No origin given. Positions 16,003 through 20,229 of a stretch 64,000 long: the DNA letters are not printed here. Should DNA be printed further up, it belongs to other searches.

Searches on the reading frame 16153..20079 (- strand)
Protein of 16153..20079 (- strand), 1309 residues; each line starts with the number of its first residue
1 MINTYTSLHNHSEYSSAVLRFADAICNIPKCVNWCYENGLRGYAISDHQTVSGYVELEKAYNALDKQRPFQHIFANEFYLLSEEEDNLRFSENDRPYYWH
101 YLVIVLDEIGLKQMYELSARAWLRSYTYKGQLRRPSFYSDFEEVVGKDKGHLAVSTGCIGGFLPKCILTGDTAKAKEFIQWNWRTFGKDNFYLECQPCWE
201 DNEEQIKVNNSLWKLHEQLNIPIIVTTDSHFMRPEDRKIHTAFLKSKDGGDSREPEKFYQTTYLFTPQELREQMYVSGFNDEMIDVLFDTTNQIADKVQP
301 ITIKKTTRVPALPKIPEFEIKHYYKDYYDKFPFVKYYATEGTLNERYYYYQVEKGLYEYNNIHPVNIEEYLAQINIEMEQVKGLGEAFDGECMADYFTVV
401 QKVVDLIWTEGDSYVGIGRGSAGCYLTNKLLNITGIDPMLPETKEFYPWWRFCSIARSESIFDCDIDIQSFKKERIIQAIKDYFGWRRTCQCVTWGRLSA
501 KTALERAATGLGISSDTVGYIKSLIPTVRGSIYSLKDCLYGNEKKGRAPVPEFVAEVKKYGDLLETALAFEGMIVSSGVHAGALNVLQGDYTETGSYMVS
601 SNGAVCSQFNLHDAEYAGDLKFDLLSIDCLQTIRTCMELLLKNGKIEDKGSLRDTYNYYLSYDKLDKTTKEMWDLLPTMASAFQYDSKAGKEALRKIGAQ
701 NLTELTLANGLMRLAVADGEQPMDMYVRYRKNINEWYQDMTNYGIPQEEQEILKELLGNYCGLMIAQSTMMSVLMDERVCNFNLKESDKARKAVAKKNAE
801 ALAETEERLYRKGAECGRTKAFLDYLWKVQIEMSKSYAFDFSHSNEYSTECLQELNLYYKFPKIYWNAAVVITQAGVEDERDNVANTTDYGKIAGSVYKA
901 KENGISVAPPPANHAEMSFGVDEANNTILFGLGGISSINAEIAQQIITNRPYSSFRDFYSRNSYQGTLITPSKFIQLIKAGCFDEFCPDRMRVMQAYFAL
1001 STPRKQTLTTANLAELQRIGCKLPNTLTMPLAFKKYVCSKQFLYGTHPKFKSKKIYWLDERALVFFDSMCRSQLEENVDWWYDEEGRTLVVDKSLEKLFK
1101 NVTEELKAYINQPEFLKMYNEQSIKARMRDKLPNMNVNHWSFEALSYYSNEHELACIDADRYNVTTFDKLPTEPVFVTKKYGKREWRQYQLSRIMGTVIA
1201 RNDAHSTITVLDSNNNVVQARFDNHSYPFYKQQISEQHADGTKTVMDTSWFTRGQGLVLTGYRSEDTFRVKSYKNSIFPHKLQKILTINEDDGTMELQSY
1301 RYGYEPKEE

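Call 41: search_protein_families(library=phrogs, proteins=[window:16153-20079:-], max_evalue=0.00001)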
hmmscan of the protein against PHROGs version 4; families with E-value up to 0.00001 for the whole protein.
window:16153-20079:- (1309 aa): 6 families
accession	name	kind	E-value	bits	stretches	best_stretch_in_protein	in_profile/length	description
phrog_405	-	DNA, RNA and nucleotide metabolism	4e-200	668.5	1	3-1282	42-1088/1190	DNA polymerase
phrog_12219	-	DNA, RNA and nucleotide metabolism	1.1e-179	600.5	1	463-1275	3-802/823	DNA polymerase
phrog_7513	-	unknown function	2.3e-92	311.3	1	2-457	8-448/461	-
phrog_20695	-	DNA, RNA and nucleotide metabolism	2.2e-88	298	1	852-1301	1-438/440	DNA binding protein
phrog_21652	-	DNA, RNA and nucleotide metabolism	3.7e-80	270.8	1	401-834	14-448/476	DNA polymerase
phrog_11165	-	DNA, RNA and nucleotide metabolism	1.3e-34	120.3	1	367-951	37-576/782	DNA polymerase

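Call 43: search_protein_families(library=pfam, proteins=[window:16153-20079:-], max_evalue=0.01)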
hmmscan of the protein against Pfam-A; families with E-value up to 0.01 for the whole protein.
window:16153-20079:- (1309 aa): 4 families
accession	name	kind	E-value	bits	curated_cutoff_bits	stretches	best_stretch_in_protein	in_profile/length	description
PF07733.18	DNA_pol3_alpha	-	5e-34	118.5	23.9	1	366-625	19-259/260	Bacterial DNA polymerase III alpha NTPase domain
PF02811.25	PHP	-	3.3e-20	73.5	26.4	1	8-196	2-162/164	PHP domain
PF14579.12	HHH_6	-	1.8e-13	50.9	25.6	1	904-991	1-88/90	Helix-hairpin-helix motif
PF17657.6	DNA_pol3_finger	-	2.8e-12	46.7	22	1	663-812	23-161/166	Bacterial DNA polymerase III alpha subunit finger domain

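Call 82: search_dna_similar(query=window:16153-20079:-, collection=phages, mode=protein, max_rows=12)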
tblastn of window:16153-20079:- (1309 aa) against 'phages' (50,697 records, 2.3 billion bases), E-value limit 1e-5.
Records with a match: 1383; places in all: 1392; records where one place covers at least 80% of the query: 115.
Best place of each record, by identity: <60% 1383.
By first word of the organism name: Pseudomonas 293; Mycobacterium 270; Streptomyces 211; Gordonia 125; Bacillus 99; Staphylococcus 48; Bacteriophage 47; Microbacterium 36; Escherichia 29; Lactococcus 22; and 55 more.
By host as written in the record: Mycobacterium smegmatis mc2 155 193; Pseudomonas aeruginosa 115; - 102; Pseudomonas aeruginosa PAO1 84; Streptomyces griseus ATCC 10137 81; Gordonia terrae 3612 61; Streptomyces lividans JI 1326 44; Mycobacterium smegmatis mc#155 36; and 221 more.
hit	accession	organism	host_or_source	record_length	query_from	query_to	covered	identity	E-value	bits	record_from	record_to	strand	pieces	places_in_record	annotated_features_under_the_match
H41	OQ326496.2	Enterocloster phage PMBT24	Enterocloster bolteae Q14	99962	1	1291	99%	39.0%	0e+0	935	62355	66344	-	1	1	DNA polymerase III alpha subunit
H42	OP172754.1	Enterocloster phage CB457P2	Enterocloster bolteae DA457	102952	1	1291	99%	39.0%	1e-96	941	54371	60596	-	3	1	hypothetical protein (x3) | DNA endonuclease (x2)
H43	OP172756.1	Enterocloster phage CB473P2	Enterocloster bolteae DA473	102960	1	1291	99%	39.0%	1e-96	941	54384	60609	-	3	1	hypothetical protein (x3) | DNA endonuclease (x2)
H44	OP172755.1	Enterocloster phage CB473P1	Enterocloster bolteae DA473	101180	1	1291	99%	39.0%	1e-96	938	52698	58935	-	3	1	hypothetical protein (x3) | DNA endonuclease (x2)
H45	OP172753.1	Enterocloster phage CB457P1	Enterocloster bolteae DA457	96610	1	1291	99%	38.9%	7e-104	950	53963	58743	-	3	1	hypothetical protein (x3)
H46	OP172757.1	Enterocloster phage CB473P3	Enterocloster bolteae DA473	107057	1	1291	99%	38.5%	8e-100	942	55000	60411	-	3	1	hypothetical protein (x3) | DNA endonuclease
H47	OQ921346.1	Bacillus phage SPbetaL6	Bacillus subtilis BEST7003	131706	9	1301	99%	33.7%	0e+0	763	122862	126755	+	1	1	hypothetical protein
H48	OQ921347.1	Bacillus phage SPbetaL7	Bacillus subtilis BEST7003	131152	9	1301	99%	33.7%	0e+0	763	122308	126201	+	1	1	hypothetical protein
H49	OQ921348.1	Bacillus phage SPbetaL8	Bacillus subtilis BEST7003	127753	9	1301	99%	33.6%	0e+0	766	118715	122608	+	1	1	hypothetical protein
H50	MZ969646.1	Bacillus phage BUCT082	Bacillus subtilis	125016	9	1301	99%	33.6%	0e+0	761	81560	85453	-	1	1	DNA polymerase III subunit alpha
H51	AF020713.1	Bacillus phage SPBc2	-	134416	9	1301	99%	33.5%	0e+0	764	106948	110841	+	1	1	yorL: putative DNA polymerase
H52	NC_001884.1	Bacillus phage SPBc2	Bacillus subtilis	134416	9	1301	99%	33.5%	0e+0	764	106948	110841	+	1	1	yorL: DNA polymerase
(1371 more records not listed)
